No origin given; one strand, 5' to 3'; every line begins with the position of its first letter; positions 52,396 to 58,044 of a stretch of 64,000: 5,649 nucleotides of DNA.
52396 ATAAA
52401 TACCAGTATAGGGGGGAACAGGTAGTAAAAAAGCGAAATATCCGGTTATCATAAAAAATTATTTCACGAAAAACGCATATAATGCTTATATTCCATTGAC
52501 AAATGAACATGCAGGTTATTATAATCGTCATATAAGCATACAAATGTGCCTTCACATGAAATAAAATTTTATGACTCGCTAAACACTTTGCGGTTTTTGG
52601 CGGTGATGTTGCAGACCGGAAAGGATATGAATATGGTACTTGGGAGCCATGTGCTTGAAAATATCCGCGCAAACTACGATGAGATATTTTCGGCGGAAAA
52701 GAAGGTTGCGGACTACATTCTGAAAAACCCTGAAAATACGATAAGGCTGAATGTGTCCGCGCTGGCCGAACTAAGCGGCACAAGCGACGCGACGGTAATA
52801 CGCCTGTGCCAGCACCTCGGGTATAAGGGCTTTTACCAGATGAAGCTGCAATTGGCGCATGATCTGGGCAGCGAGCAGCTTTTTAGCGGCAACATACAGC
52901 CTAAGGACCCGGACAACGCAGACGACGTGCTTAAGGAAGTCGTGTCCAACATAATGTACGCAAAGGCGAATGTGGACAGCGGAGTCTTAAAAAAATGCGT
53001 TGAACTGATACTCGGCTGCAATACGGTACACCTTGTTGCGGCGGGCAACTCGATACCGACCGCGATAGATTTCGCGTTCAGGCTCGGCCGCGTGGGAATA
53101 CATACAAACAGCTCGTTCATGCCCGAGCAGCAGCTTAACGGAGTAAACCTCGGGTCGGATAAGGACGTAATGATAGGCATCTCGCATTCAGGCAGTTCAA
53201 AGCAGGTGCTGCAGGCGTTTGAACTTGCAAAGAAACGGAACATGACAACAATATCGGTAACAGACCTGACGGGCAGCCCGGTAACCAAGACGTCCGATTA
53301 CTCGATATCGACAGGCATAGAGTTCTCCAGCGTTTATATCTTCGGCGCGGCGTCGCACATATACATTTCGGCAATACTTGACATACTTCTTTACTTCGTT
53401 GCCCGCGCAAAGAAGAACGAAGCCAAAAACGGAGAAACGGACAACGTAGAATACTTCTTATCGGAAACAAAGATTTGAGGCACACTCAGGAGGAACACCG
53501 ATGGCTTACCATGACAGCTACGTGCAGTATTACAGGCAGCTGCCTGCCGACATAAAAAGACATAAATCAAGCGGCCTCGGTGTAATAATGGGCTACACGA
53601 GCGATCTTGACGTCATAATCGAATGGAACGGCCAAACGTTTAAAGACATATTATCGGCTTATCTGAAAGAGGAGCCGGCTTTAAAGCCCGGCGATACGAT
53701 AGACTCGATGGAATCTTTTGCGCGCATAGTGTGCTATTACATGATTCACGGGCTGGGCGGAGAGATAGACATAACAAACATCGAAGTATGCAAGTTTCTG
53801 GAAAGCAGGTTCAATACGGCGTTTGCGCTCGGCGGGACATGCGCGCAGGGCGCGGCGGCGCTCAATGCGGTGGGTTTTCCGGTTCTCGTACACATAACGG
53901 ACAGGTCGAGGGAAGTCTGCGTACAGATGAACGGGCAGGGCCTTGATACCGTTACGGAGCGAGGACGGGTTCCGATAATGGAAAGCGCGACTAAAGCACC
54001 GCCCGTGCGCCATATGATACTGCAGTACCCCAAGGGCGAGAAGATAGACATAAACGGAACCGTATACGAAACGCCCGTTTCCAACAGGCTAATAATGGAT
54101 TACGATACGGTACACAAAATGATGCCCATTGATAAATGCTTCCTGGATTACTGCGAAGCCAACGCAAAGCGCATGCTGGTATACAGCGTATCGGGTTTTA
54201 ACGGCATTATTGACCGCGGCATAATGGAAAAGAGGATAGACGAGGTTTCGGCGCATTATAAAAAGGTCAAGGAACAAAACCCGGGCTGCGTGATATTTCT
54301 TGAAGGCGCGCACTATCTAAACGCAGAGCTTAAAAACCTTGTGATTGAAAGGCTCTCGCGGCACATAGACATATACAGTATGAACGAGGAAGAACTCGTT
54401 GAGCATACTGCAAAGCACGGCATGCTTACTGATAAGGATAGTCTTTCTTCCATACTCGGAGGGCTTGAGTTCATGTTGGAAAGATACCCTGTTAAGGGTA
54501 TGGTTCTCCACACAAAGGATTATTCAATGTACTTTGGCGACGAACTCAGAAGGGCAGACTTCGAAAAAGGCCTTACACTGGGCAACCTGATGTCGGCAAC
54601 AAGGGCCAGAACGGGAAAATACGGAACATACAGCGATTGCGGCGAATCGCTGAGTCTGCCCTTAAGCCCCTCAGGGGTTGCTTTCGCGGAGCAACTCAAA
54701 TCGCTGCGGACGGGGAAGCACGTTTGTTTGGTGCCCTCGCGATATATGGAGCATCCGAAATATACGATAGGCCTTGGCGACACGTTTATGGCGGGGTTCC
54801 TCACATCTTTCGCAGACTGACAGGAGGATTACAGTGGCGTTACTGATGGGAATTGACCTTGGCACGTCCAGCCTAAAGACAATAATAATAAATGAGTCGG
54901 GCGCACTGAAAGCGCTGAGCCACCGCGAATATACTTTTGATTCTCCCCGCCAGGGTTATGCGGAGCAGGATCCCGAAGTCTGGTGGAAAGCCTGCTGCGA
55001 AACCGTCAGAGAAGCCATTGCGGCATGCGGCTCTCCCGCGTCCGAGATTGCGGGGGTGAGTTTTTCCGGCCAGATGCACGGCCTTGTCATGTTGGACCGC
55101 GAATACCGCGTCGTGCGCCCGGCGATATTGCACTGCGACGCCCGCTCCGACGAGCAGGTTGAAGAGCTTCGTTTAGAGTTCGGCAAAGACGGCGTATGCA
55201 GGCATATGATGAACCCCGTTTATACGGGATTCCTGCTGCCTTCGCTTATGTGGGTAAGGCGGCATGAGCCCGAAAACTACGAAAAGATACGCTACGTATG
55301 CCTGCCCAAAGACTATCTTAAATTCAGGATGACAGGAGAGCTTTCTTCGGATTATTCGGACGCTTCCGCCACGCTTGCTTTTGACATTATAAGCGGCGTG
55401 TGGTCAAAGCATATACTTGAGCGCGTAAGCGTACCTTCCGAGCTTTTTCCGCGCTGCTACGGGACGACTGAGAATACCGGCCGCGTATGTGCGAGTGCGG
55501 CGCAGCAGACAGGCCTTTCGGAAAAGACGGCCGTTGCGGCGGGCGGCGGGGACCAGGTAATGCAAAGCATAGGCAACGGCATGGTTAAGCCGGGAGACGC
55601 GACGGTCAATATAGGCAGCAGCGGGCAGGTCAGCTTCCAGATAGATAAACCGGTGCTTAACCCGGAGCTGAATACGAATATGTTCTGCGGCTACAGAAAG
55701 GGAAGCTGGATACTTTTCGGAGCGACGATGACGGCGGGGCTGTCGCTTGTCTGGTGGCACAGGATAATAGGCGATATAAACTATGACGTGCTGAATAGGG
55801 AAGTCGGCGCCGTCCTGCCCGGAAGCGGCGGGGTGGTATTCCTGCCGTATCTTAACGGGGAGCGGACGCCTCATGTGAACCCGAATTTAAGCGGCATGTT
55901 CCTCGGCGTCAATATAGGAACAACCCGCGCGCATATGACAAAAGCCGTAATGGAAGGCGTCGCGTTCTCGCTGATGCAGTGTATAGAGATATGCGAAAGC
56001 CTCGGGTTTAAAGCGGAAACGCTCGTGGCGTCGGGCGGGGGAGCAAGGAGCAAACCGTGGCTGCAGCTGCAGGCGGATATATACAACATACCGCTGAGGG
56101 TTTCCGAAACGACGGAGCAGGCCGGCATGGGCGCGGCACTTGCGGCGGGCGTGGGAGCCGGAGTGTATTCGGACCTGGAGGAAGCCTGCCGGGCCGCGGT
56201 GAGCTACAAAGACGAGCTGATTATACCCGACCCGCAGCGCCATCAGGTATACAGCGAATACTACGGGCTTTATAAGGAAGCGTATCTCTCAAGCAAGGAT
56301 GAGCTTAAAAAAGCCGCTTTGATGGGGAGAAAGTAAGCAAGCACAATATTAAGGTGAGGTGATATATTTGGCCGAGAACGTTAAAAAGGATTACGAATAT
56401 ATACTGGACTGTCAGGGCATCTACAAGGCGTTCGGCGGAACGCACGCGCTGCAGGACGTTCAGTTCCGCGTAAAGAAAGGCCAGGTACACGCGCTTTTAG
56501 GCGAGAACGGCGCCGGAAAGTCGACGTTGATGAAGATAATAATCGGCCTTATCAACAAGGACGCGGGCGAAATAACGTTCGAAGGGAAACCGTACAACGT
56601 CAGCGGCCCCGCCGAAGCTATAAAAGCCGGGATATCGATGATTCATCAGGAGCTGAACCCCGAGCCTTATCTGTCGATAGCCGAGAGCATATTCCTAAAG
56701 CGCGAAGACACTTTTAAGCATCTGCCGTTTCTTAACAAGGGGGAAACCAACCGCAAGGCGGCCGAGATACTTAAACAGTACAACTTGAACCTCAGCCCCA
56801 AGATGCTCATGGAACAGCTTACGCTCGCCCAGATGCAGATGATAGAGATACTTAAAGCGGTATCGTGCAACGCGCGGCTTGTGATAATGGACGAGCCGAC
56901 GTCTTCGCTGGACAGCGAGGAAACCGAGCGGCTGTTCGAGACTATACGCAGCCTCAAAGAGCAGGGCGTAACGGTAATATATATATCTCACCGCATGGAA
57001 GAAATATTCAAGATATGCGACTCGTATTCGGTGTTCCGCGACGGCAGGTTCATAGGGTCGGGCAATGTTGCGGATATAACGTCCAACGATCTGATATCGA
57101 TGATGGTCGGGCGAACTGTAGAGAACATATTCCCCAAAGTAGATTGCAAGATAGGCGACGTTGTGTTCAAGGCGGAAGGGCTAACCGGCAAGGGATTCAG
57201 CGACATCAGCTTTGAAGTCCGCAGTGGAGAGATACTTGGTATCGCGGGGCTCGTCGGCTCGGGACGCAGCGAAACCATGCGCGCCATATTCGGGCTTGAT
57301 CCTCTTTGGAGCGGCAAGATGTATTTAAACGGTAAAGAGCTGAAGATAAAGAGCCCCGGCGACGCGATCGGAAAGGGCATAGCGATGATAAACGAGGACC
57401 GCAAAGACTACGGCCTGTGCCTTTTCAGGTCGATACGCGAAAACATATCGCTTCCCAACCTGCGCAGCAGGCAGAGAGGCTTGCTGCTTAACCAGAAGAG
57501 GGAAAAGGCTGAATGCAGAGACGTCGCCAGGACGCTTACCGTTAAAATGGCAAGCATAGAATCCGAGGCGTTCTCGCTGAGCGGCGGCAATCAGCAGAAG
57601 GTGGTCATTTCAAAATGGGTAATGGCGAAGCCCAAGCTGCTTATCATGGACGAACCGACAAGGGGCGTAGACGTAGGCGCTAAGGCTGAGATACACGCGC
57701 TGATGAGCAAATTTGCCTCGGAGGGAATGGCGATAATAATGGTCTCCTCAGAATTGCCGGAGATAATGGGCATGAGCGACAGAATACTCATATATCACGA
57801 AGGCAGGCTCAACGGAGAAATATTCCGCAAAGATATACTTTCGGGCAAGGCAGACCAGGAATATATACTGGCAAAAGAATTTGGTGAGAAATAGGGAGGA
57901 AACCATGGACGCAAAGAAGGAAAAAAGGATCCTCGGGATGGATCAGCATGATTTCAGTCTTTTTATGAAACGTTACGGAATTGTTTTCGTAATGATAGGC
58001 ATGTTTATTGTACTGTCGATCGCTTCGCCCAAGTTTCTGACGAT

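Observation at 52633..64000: Ketose/rare-sugar island combining three unrelated kinase families with an aldolase, a cupin isomerase and a 3-epimerase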

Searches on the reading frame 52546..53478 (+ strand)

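Call 3: search_protein_families(library=pfam, proteins=[window:52546-53478:+])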
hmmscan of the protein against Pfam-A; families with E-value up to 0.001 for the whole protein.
window:52546-53478:+ (310 aa): 3 families
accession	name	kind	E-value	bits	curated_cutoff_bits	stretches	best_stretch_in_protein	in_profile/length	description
PF01418.23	HTH_6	-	6.7e-22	77.7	28.3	1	36-108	3-75/77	Helix-turn-helix domain, rpiR family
PF01380.27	SIS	-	1.1e-12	48.3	25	1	157-256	4-104/131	SIS domain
PF13580.11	SIS_2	-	5.2e-07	30.2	27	1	203-239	101-137/138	SIS domain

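Call 4: search_protein_families(library=ncbifam, proteins=[window:52546-53478:+])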
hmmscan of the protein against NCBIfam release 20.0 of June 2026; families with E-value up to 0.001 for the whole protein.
window:52546-53478:+ (310 aa): 20 families
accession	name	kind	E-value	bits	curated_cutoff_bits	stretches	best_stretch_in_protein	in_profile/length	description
NF008458.0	PRK11337.1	equivalog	2.4e-31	108.8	378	1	25-293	5-274/293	MurR/RpiR family transcriptional regulator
NF008451.0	PRK11302.1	subfamily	1.2e-30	107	296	1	35-281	2-250/286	transcriptional regulator HexR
NF040776.2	AlsR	equivalog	2.4e-28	98.9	400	1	38-294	6-265/279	transcriptional repressor AlsR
NF008590.0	PRK11557.1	equivalog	2.3e-27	96.1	355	1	37-281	4-255/282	MurR/RpiR family transcriptional regulator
NF010701.0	PRK14101.1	equivalog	5.1e-27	94.3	920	1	34-287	341-596/638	bifunctional transcriptional regulator/glucokinase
NF012026.0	PRK15482.1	equivalog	9.2e-16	58.2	408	1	37-256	4-233/285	HTH-type transcriptional regulator MurR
TIGR00441.1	gmhA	equivalog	4e-10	40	209.45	1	202-256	76-130/154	D-sedoheptulose 7-phosphate isomerase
TIGR01135.1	glmS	equivalog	1.4e-08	33.7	418.05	1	128-297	263-427/607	glutamine--fructose-6-phosphate transaminase (isomerizing)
TIGR03127.2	RuMP_HxlB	equivalog_domain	7.4e-08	32.5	160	1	130-255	2-122/178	6-phospho-3-hexuloisomerase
NF001484.0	PRK00331.1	subfamily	7.5e-08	31.2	381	1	148-294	276-419/601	isomerizing glutamine--fructose-6-phosphate transaminase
NF001628.0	PRK00414.1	equivalog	1.2e-07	31.6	265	1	202-256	108-162/192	D-sedoheptulose 7-phosphate isomerase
NF010546.0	PRK13936.1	equivalog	1.9e-07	31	276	1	201-247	107-153/197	phosphoheptose isomerase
NF003915.0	PRK05441.1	subfamily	4.5e-06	25.9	168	1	195-256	122-182/300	N-acetylmuramic acid 6-phosphate etherase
TIGR00274.1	TIGR00274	equivalog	9.7e-06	24.8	302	1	195-256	117-177/291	N-acetylmuramic acid 6-phosphate etherase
NF009222.0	PRK12570.1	subfamily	1.5e-05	24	255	1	194-256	128-189/307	N-acetylmuramic acid 6-phosphate etherase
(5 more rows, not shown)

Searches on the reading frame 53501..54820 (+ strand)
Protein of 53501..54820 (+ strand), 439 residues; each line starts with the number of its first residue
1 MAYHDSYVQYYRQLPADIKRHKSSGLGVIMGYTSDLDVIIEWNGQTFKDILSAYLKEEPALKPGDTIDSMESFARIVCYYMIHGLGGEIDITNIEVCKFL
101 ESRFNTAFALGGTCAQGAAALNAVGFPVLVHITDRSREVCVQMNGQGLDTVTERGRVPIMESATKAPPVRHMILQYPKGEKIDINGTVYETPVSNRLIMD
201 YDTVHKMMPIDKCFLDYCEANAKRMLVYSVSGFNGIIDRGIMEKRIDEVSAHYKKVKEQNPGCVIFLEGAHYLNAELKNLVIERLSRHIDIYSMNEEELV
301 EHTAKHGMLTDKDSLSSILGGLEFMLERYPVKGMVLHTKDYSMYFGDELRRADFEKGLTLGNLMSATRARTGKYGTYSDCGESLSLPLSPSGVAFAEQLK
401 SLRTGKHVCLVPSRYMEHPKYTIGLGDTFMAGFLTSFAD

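Call 3: search_protein_families(library=pfam, proteins=[window:53501-54820:+])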
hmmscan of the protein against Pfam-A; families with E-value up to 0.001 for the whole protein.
window:53501-54820:+ (439 aa): 1 family
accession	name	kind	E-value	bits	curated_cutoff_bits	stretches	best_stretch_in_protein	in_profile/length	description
PF04587.20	ADP_PFK_GK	-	4.2e-31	108.5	27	1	28-432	3-426/430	ADP-specific Phosphofructokinase/Glucokinase conserved region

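Call 4: search_protein_families(library=ncbifam, proteins=[window:53501-54820:+])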
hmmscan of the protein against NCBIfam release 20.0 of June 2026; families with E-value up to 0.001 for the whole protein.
window:53501-54820:+ (439 aa): 3 families
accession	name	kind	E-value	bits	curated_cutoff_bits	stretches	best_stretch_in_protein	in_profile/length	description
NF010642.0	PRK14039.1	equivalog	8.1e-32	110.7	387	1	28-433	3-442/453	ADP-dependent glucokinase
TIGR02045.1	P_fruct_ADP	equivalog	1.8e-16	59.9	408.1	1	147-435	128-437/446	ADP-specific phosphofructokinase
NF010641.0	PRK14038.1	equivalog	3.5e-13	49.1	554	1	26-436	22-449/454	ADP-specific glucokinase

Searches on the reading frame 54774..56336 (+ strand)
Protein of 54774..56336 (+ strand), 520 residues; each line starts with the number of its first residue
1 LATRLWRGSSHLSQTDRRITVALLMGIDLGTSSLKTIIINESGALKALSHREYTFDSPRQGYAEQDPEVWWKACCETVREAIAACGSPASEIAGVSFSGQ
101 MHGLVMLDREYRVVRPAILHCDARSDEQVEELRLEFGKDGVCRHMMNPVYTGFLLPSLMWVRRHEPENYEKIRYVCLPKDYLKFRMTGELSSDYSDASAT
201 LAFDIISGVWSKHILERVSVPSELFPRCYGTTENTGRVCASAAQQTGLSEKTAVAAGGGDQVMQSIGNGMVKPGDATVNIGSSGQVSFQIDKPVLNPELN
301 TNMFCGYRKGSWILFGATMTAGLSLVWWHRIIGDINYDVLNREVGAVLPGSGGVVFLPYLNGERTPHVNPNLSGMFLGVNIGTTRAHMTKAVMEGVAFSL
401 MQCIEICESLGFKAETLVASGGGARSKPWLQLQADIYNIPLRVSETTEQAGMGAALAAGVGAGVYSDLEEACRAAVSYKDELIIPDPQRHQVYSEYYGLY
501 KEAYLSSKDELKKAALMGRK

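Call 3: search_protein_families(library=pfam, proteins=[window:54774-56336:+])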
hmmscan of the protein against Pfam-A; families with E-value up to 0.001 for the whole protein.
window:54774-56336:+ (520 aa): 2 families
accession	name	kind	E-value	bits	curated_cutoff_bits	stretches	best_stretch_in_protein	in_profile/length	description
PF00370.27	FGGY_N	-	6.3e-63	213.1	28.8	1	24-267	2-245/245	FGGY family of carbohydrate kinases, N-terminal domain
PF02782.22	FGGY_C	-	1e-29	104.2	27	1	280-461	5-197/198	FGGY family of carbohydrate kinases, C-terminal domain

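Call 4: search_protein_families(library=ncbifam, proteins=[window:54774-56336:+])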
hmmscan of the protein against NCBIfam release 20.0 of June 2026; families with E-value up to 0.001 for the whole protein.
window:54774-56336:+ (520 aa): 12 families
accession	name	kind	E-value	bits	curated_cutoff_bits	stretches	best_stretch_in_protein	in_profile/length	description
TIGR01312.1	XylB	equivalog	1.6e-146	488.7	380.25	1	25-504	1-480/481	xylulokinase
NF011601.0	PRK15027.1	equivalog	2.7e-86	289.9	912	1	24-504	2-476/484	xylulokinase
TIGR01314.1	gntK_FGGY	equivalog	2.1e-65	221.2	648.55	1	24-497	2-483/505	gluconokinase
NF008187.0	PRK10939.1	equivalog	7.3e-65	219.5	528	1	23-508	5-504/521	autoinducer-2 kinase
TIGR01311.1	glycerol_kin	equivalog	9.6e-51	172.6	590.35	1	23-488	2-475/496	glycerol kinase GlpK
NF000756.0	PRK00047.1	subfamily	1.4e-45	155.5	498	1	24-476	7-466/502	glycerol kinase GlpK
NF003154.0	PRK04123.1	equivalog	2.5e-39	135.4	428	1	154-504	160-534/554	ribulokinase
TIGR02628.1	fuculo_kin_coli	equivalog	7.6e-36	124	470.9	1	26-485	5-464/465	L-fuculokinase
TIGR01234.1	L-ribulokinase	equivalog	6.3e-31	107.7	583.25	2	349-505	371-528/536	ribulokinase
TIGR01315.1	5C_CHO_kinase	subfamily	1.2e-30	106.8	408.7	2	24-267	2-262/541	FGGY family pentulose kinase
NF007925.0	PRK10640.1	equivalog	1.1e-14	53.8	639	1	21-246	3-228/489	rhamnulokinase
TIGR02627.1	rhamnulo_kin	equivalog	6.4e-14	51.4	527.95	1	27-240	3-216/454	rhamnulokinase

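Call 54: search_solved_structures(query=window:54774-56336:+, max_evalue=1e-30)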
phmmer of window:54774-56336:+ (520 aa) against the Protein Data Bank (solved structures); distinct sequences matched with E-value up to 1e-30: 24.
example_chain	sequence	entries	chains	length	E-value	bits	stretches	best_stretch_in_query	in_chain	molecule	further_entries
5vm1_A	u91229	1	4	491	1.7e-83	284.3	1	24-501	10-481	Xylulokinase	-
2itm_A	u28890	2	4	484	6.1e-81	275.9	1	24-500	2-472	Xylulose kinase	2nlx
3ifr_A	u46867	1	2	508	3.4e-63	217.4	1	24-504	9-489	Carbohydrate kinase, FGGY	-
3hz6_A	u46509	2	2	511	1.5e-49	172.4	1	26-448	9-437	Xylulokinase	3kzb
5ya0_A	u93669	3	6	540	1.2e-46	162.8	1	23-504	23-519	Autoinducer-2 kinase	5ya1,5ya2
3gbt_A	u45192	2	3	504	6.8e-46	160.3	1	22-502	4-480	Gluconate kinase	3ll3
2dpn_A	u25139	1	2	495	6.7e-44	153.7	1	22-495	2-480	Glycerol kinase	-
2zf5_O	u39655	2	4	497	3.1e-40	141.6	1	24-503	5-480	Glycerol kinase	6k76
6k78_B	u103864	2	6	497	1.1e-39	139.8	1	24-503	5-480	Glycerol kinase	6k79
6k78_A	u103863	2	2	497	1.4e-39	139.5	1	24-503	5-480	Glycerol kinase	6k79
6ude_A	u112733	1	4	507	1.4e-38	136.2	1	21-471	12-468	Glycerol kinase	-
3i8b_A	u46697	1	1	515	1.9e-38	135.7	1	23-458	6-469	Xylulose kinase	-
3wxi_A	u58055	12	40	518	1.8e-36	129.2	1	21-472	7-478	Glycerol kinase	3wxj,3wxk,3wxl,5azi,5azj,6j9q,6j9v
5gn5_A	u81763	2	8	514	2.4e-36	128.8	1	23-472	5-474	Glycerol kinase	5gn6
9lyy_A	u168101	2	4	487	3.4e-34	121.7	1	23-496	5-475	glycerol kinase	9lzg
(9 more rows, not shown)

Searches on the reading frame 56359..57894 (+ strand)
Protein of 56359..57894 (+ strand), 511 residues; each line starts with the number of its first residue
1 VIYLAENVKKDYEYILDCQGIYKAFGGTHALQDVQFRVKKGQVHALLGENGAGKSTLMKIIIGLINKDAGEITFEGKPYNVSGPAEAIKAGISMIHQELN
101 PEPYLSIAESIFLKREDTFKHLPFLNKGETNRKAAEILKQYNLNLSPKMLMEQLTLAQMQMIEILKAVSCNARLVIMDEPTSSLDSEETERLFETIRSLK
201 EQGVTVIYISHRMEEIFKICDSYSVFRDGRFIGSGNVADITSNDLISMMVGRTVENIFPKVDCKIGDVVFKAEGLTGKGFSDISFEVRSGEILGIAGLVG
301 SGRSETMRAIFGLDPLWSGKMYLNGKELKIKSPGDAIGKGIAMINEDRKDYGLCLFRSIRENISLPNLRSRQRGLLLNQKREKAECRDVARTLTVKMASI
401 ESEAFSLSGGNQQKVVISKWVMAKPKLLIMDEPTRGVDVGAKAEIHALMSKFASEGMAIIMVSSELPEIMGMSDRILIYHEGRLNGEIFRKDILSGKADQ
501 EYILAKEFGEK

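Call 3: search_protein_families(library=pfam, proteins=[window:56359-57894:+])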
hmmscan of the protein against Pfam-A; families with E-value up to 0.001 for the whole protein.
window:56359-57894:+ (511 aa): 5 families
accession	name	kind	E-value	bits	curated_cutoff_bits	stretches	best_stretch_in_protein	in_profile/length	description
PF00005.33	ABC_tran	-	5.7e-51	173.1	25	2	31-182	1-137/137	ABC transporter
PF13304.12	AAA_21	-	4.2e-10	40.6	27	0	165-211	249-298/304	AAA domain, putative AbiEii toxin, Type IV TA system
PF02463.25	SMC_N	-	1.5e-06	28.2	40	1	41-223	24-209/220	RecF/RecN/SMC N terminal domain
PF07693.20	KAP_NTPase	-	0.00021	21.1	20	1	43-207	22-187/293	KAP family P-loop domain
PF13555.12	AAA_29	-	0.00037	20.6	27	0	32-58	13-39/61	P-loop containing region of AAA domain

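Call 4: search_protein_families(library=ncbifam, proteins=[window:56359-57894:+])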
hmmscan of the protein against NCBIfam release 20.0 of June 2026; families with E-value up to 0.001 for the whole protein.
window:56359-57894:+ (511 aa): 194 families (the best 25 are shown)
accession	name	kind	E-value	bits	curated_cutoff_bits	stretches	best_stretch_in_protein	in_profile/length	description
NF008030.0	PRK10762.1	equivalog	4.6e-167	556.7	745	1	14-509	3-493/501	ribose ABC transporter ATP-binding protein RbsA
NF010069.0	PRK13549.1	equivalog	2.3e-158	527.9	699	1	13-493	3-492/513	xylose ABC transporter ATP-binding protein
NF008442.0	PRK11288.1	equivalog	3.9e-156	520.3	689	1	14-493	6-486/504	L-arabinose ABC transporter ATP-binding protein AraG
NF007253.0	PRK09700.1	equivalog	2.8e-145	484.8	772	1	16-503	6-506/510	D-allose ABC transporter ATP-binding protein AlsA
NF040905.2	GguA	equivalog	7.7e-145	483.1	810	1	15-493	1-491/500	multiple monosaccharide ABC transporter ATP-binding protein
NF008215.0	PRK10982.1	equivalog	5.8e-143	477.1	828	1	6-488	4-488/506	galactose/methyl galactoside ABC transporter ATP-binding protein MglA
TIGR02633.1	xylG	equivalog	2.2e-136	455.3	723.65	1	16-493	2-490/500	D-xylose ABC transporter ATP-binding protein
NF041861.1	YtfR_transport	equivalog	1.4e-131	439.3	850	1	15-493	1-481/492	galactofuranose ABC transporter, ATP-binding protein YtfR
NF011967.0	PRK15439.1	equivalog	1.2e-127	426.5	586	1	11-493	7-490/510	autoinducer 2 ABC transporter ATP-binding protein LsrA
NF047930.1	ABC_ATP_B6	equivalog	5.6e-89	299.1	670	1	16-488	3-494/510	putative B6 ABC transporter ATP-binding protein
TIGR04521.1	ECF_ATPase_2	equivalog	4.9e-57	193.1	330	2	28-242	18-234/279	energy-coupling factor transporter ATPase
TIGR01188.1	drrA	subfamily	1.1e-56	192.3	312.45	2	23-241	1-212/302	daunorubicin resistance ABC transporter, ATP-binding protein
TIGR03410.1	urea_trans_UrtE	equivalog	8.2e-56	189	285.8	2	17-246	2-225/230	urea ABC transporter ATP-binding subunit UrtE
TIGR04406.1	LPS_export_lptB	equivalog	7.6e-55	185.8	240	2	16-246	2-228/239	LPS export ABC transporter ATP-binding protein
TIGR04520.1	ECF_ATPase_1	equivalog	6.1e-54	183.3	315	2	26-243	13-226/269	energy-coupling factor transporter ATPase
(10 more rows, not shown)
